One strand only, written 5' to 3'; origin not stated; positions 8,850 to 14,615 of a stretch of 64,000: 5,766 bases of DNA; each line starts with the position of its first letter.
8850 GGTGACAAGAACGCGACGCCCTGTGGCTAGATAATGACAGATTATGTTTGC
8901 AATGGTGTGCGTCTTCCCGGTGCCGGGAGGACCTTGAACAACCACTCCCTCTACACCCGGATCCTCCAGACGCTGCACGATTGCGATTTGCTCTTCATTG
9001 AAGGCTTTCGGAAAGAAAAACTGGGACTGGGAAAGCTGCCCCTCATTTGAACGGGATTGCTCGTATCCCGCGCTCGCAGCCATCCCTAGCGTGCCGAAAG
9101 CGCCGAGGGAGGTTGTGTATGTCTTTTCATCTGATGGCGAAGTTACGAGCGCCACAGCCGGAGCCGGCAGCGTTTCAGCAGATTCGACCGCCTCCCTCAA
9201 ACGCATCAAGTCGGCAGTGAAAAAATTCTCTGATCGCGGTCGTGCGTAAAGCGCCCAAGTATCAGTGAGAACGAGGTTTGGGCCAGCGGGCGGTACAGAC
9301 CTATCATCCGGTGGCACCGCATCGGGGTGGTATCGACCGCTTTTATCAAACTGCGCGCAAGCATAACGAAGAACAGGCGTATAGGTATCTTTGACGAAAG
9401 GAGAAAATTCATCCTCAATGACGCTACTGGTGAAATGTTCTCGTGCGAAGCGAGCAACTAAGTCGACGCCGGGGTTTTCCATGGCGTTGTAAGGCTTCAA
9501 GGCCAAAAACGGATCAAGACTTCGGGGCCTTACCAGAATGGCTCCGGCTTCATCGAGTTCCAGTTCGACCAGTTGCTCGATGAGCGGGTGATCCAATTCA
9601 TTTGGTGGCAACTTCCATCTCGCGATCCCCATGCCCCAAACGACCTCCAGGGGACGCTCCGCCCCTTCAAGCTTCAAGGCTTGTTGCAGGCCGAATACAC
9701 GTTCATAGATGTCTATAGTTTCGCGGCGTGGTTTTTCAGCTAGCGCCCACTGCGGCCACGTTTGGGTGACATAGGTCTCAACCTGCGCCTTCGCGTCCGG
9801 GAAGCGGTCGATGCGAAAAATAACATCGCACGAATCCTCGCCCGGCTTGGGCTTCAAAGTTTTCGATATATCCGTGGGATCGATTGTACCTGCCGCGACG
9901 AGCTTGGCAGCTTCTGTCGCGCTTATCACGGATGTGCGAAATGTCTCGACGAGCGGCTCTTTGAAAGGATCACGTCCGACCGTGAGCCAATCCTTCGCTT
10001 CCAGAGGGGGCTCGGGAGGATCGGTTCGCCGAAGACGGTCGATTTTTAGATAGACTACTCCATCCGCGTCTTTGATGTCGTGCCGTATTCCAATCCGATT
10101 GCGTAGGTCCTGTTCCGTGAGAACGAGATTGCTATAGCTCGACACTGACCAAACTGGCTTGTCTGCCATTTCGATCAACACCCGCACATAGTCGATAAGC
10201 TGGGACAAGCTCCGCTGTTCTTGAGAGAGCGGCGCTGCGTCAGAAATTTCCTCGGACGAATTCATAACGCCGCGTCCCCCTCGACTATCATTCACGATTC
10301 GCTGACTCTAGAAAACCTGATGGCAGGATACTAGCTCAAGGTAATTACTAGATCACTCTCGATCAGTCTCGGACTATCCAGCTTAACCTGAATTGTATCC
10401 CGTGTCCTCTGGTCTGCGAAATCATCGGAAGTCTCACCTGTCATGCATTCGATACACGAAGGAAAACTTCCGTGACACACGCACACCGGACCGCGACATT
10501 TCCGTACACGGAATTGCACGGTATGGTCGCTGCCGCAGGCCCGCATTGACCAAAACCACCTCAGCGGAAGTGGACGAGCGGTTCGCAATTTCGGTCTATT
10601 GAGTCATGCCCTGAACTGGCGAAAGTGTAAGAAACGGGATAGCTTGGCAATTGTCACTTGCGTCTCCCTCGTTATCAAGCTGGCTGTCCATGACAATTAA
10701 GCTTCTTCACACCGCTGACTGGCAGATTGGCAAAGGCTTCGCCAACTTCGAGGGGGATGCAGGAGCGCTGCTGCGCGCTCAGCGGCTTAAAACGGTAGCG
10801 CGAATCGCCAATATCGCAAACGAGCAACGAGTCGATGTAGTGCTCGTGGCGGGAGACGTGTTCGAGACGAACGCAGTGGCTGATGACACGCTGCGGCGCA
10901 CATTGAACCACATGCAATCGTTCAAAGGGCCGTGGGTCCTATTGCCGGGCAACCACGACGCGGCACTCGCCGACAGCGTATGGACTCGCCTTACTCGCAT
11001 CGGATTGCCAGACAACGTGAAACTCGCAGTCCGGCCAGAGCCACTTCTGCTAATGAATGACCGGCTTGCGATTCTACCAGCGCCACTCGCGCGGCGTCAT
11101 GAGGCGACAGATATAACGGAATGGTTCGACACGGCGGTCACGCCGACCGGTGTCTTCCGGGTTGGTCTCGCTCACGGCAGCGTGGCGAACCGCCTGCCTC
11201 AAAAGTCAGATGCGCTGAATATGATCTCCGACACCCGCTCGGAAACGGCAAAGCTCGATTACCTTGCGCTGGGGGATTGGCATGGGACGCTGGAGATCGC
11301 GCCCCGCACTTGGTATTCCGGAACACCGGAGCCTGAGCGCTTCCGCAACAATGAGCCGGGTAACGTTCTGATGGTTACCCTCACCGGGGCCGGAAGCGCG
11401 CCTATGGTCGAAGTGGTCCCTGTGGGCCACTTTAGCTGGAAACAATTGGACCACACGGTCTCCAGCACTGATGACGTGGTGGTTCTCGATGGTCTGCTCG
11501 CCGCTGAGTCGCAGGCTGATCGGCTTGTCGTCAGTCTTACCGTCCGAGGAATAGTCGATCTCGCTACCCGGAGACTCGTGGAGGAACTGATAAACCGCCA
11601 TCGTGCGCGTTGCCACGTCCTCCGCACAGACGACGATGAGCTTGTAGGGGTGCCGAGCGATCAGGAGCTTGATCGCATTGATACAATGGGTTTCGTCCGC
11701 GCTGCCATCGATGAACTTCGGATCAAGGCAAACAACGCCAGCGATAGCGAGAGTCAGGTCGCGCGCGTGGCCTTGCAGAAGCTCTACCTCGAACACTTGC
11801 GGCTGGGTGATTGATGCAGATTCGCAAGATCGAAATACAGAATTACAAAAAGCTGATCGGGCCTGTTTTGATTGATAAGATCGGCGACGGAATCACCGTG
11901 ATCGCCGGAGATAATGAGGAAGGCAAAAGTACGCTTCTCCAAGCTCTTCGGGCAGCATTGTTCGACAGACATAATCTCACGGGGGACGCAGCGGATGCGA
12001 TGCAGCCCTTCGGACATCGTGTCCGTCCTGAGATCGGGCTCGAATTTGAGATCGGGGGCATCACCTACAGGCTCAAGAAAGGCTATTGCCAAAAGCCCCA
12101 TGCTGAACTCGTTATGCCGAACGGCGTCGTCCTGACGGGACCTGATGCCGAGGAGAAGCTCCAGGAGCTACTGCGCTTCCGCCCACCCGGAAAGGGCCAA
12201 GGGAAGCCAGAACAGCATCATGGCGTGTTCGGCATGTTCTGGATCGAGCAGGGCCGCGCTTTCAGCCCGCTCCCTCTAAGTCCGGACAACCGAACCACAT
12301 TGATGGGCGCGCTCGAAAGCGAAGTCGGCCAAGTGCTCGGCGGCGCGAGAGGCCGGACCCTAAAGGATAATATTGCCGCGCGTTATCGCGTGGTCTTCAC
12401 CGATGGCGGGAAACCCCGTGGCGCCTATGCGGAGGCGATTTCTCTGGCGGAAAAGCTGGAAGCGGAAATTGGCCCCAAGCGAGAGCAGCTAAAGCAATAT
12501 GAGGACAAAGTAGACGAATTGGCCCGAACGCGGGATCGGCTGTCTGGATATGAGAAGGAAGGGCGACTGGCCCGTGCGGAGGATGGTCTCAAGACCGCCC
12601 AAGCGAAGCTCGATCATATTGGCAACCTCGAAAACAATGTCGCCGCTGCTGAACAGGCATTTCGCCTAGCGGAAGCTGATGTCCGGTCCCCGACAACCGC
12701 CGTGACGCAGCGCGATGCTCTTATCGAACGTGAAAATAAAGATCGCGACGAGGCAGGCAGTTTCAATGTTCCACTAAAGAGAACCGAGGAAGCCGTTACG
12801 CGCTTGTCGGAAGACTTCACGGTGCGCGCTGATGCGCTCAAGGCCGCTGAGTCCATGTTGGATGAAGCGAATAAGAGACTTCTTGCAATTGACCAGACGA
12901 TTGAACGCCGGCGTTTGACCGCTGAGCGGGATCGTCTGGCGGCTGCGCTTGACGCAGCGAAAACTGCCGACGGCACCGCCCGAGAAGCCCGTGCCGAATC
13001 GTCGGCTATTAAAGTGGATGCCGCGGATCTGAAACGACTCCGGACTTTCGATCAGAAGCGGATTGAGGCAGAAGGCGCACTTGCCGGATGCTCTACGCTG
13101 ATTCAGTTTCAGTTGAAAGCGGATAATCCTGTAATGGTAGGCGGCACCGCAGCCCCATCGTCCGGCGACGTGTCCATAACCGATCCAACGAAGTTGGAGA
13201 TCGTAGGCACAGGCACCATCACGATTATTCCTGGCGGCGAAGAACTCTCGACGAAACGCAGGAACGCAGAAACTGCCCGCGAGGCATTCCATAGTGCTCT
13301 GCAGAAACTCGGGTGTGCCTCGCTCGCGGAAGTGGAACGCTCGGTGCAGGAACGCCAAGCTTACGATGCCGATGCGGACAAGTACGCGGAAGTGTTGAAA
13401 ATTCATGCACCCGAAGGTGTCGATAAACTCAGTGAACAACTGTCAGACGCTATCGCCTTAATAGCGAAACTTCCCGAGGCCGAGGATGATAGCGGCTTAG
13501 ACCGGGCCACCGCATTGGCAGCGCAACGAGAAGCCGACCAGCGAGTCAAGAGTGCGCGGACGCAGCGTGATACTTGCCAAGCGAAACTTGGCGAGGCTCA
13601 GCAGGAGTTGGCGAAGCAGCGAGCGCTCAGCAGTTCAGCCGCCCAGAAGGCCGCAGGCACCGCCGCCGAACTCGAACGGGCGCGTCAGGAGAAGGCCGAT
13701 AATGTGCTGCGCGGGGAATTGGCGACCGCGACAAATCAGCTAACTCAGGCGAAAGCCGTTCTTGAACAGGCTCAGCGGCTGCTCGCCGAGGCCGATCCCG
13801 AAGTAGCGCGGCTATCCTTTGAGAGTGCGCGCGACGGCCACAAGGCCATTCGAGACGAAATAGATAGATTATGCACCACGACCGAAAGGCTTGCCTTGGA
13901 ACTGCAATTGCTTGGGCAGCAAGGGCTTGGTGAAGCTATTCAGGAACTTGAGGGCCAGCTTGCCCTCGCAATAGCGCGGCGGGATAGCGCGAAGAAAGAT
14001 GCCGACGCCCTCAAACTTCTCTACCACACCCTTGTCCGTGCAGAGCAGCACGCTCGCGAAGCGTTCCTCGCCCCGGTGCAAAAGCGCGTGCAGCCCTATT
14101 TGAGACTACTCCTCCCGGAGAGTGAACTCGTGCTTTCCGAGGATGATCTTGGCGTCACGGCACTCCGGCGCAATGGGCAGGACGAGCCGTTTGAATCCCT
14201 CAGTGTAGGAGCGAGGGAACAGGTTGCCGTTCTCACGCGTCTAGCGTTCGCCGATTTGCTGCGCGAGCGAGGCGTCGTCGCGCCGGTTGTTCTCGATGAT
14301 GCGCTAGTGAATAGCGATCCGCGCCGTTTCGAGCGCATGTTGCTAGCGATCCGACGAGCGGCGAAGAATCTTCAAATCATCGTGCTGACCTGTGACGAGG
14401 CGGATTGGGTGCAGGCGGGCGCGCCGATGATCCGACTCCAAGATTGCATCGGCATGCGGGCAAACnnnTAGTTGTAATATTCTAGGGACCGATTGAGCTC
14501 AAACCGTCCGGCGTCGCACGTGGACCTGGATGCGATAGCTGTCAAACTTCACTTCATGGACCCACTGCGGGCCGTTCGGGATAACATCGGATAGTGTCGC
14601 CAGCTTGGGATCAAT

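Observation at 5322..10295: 1657-aa helicase-nuclease carries a GreA/GreB C-terminal-like domain at its extreme C-terminus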

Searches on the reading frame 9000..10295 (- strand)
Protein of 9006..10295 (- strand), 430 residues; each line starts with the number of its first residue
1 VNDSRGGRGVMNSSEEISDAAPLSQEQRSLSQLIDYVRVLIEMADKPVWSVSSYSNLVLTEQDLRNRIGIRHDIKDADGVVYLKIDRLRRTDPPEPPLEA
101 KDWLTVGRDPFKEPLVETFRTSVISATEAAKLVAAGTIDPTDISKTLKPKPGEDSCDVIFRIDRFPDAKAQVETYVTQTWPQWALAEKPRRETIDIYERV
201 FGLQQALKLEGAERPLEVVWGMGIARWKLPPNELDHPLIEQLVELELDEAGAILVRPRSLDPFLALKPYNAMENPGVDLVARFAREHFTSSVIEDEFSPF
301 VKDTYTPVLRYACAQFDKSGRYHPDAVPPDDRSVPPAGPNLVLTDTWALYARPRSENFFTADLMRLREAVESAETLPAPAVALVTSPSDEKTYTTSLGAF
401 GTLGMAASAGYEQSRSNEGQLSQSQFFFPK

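Call 47: search_protein_families(library=pfam, proteins=[window:9006-10295:-], max_evalue=1)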
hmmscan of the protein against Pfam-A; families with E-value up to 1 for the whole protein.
window:9006-10295:- (430 aa): 0 families

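Call 54: predict_structure(alignment_id=A3)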
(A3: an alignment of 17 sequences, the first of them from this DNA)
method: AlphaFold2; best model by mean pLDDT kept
length: 413 residues; sequences in the alignment: 17
mean_pLDDT: 82.0   pTM: 0.69
mean pLDDT of the five models: 82.0, 80.7, 80.3, 79.9, 79.7
residues with pLDDT >= 90: 195; 70-90: 155; 50-70: 22; < 50: 41
segments of 3 or more residues with pLDDT < 50: 373-413
pLDDT, mean of each block of 10 residues (from residue 1): 82 86 77 84 90 90 94 94 93 94 90 90 85 85 92 96 95 95 87 74 93 91 91 90 85 91 91 69 90 94 90 89 94 73 80 83 77 42 28 26 34 31
secondary structure, 60 per line:
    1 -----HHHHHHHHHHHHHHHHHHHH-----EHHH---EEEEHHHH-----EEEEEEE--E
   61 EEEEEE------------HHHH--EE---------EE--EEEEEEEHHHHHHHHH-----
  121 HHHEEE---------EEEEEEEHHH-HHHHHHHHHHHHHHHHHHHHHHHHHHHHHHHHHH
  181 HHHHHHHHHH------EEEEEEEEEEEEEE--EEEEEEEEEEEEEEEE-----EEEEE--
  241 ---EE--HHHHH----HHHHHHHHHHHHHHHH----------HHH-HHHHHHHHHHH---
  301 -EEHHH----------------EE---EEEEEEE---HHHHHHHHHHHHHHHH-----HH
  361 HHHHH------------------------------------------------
elements in order: H6-25 E38-41 H42-45 E51-57 E60-66 H79-82 E100-106 H107-115 E124-126 E136-142 H147-190 E197-210 E213-228 E234-238 H248-252 H257-272 H287-297 E328-334 H338-353 H359-365

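Call 56: fold_search(model_id=the predicted structure, library=pdb)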
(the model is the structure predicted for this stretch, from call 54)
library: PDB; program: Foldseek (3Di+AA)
matches with E <= 10: 587; with E <= 0.001: 0
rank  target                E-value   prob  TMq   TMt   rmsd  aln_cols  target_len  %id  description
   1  5t8d_A                8.6e-02  0.08  0.09  0.12  27.8       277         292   10  Engineered variant of I-OnuI meganuclease targeting the HIV integrase gene; harbors 47 point mutations relative to wil (released 2017-05-03)
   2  1yx2_B                1.1e-01  0.11  0.09  0.10  18.9       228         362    6  Crystal Structure of the Probable Aminomethyltransferase from Bacillus subtilis (released 2005-04-05)
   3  2qnd_A                1.4e-01  0.30  0.10  0.25  17.2       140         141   11  Crystal Structure of the KH1-KH2 domains from human Fragile X Mental Retardation Protein (released 2007-11-06)
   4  5tcr_A                1.4e-01  0.08  0.08  0.07  21.2       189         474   10  Atomic model of the Salmonella SPI-1 type III secretion injectisome basal body proteins InvG, PrgH, and PrgK (released 2016-12-21)
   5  6wxu_B                1.4e-01  0.05  0.08  0.11  24.0       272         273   10  CryoEM structure of mouse DUOX1-DUOXA1 complex in the dimer-of-dimer state (released 2020-09-02)
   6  5l46_B                2.1e-01  0.07  0.09  0.05  19.0       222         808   10  Crystal structure of human dimethylglycine-dehydrogenase (released 2016-08-17)
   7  9fqr_Xl               2.1e-01  0.06  0.07  0.04  19.4       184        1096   12  96-nm repeat of axonemal doublet microtubules from bovine sperm (released 2025-03-26)
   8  1vlo                  2.2e-01  0.10  0.09  0.10  20.4       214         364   12  Crystal structure of aminomethyltransferase (T protein; tetrahydrofolate-dependent) of glycine cleavage system (np417381 (released 2004-09-21)
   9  3qqy_A                2.6e-01  0.05  0.11  0.13  28.9       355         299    6  Crystal structure of a novel LAGLIDADG homing endonuclease, I-OnuI (from Ophiostoma novo-ulmi subsp. americana) (released 2011-07-20)
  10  7rto_B                2.6e-01  0.04  0.10  0.11  22.5       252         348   11  Cryo-EM structure of bluetongue virus capsid protein VP5 at low endosomal pH intermediate state 2 (released 2021-11-03)
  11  3ttg                  3.7e-01  0.06  0.09  0.10  20.4       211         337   13  Crystal structure of putative aminomethyltransferase from Leptospirillum rubarum (released 2011-10-12)
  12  2z0z                  3.9e-01  0.41  0.10  0.19   7.4        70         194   14  Crystal structure of putative acetyltransferase (released 2007-11-13)
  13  5wwz_B                3.9e-01  0.21  0.09  0.28  12.2        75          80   11  Crystal structure of the KH2 domain of human RNA-binding E3 ubiquitin-protein ligase MEX-3C (released 2017-08-23)
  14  1zzj_A                4.1e-01  0.21  0.08  0.28  10.0        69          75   13  Structure of the third KH domain of hnRNP K in complex with 15-mer ssDNA (released 2005-08-09)
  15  7ah9_5N               4.4e-01  0.04  0.08  0.07  20.8       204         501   11  Substrate-engaged type 3 secretion system needle complex from Salmonella enterica typhimurium - SpaR state 1 (released 2021-03-17)
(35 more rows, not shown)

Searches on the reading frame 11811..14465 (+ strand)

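Call 5: search_protein_families(library=padloc, proteins=[window:11811-14465:+], max_evalue=0.01)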
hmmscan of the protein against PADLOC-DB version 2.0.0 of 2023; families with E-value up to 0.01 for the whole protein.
window:11811-14465:+ (885 aa): 54 families (the best 25 are shown)
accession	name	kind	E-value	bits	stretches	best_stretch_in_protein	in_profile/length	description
PDLC03859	LmuB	-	1.8e-09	35.4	2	1-52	2-49/611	-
PDLC04135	mad3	-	2.2e-08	32.1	1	4-55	2-51/374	mads_3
PDLC00102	GajA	-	1.3e-07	28.5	1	2-52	1-49/532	AAA ATPase domain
PDLC02979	AriA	-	5.3e-07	27.8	1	2-47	1-44/373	-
PDLC00069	GajA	-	3.2e-06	23.8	1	2-53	1-49/687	AAA ATPase domain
PDLC02714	PbeC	-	1.9e-05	21.7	1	2-89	1-98/651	PbeC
PDLC00098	GajA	-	1.9e-05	21.6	1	2-52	1-49/534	AAA ATPase domain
PDLC00091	GajA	-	2.2e-05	21.5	1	2-53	1-51/627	AAA ATPase domain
PDLC00278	PtuA1|PtuA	-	4e-05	21.1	1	2-51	1-48/436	AAA ATPase domain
PDLC00299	PtuA1|PtuA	-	9.4e-05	19.5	1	3-50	54-99/535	AAA ATPase domain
PDLC00071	GajA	-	0.0001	19.3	1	2-63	1-62/588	AAA ATPase domain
PDLC00298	PtuA1|PtuA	-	0.00015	18.9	1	2-50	1-47/423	AAA ATPase domain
PDLC00271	PtuA1|PtuA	-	0.0002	19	1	2-50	1-47/421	AAA ATPase domain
PDLC02358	Old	-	0.00023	18.1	1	1-65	1-62/578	Old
PDLC04176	HEC-01A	-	0.00025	18.5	1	2-68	1-62/371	-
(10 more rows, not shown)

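Call 6: search_protein_families(library=ncbifam, proteins=[window:11811-14465:+], max_evalue=0.01)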
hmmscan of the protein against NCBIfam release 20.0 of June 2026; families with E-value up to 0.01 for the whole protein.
window:11811-14465:+ (885 aa): 7 families
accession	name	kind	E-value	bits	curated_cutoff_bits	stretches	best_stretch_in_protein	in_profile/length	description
NF041034.1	Rad50_Sulf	equivalog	9.7e-08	30.3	1000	1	782-863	765-845/872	DNA double-strand break repair ATPase Rad50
NF045487.1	ASRP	equivalog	2.2e-07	29.9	300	1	24-61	12-50/593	archaea-specific SMC-related protein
NF002572.0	PRK02224.1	equivalog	2.6e-06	26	1087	1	2-91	1-86/888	DNA double-strand break repair ATPase Rad50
NF003034.1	PRK03918.1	equivalog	1.9e-05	22.8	700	1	2-90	1-88/878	DNA double-strand break repair ATPase Rad50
TIGR02168.1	SMC_prok_B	equivalog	7.8e-05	20.6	567.35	1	186-416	641-875/1181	chromosome segregation protein SMC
NF041035.1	Rad50_Halo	equivalog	0.00018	20.1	1000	1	2-91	1-86/883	DNA double-strand break repair ATPase Rad50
NF002244.0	PRK01156.1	equivalog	0.00033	18.9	847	1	26-94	23-88/895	DNA double-strand break repair ATPase Rad50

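Call 25: search_protein_families(library=pfam, proteins=[window:11811-14465:+], max_evalue=0.01)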
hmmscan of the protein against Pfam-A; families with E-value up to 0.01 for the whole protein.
window:11811-14465:+ (885 aa): 6 families
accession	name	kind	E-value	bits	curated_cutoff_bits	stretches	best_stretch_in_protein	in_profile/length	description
PF02463.25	SMC_N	-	4.2e-09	36.6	40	2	299-864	59-200/220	RecF/RecN/SMC N terminal domain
PF13476.12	AAA_23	-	3.5e-08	34.8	27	1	6-55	1-48/201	AAA domain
PF13175.12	AAA_15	-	1e-06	29.1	32.1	1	2-48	1-45/374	AAA ATPase domain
PF09818.15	ABC_ATPase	-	1.5e-05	24.7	23.2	1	24-53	77-106/283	P-loop domain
PF13514.12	AAA_27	-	0.00046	20.3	22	1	2-52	1-52/206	AAA domain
PF13555.12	AAA_29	-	0.00089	19.4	27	1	7-54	4-50/61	P-loop containing region of AAA domain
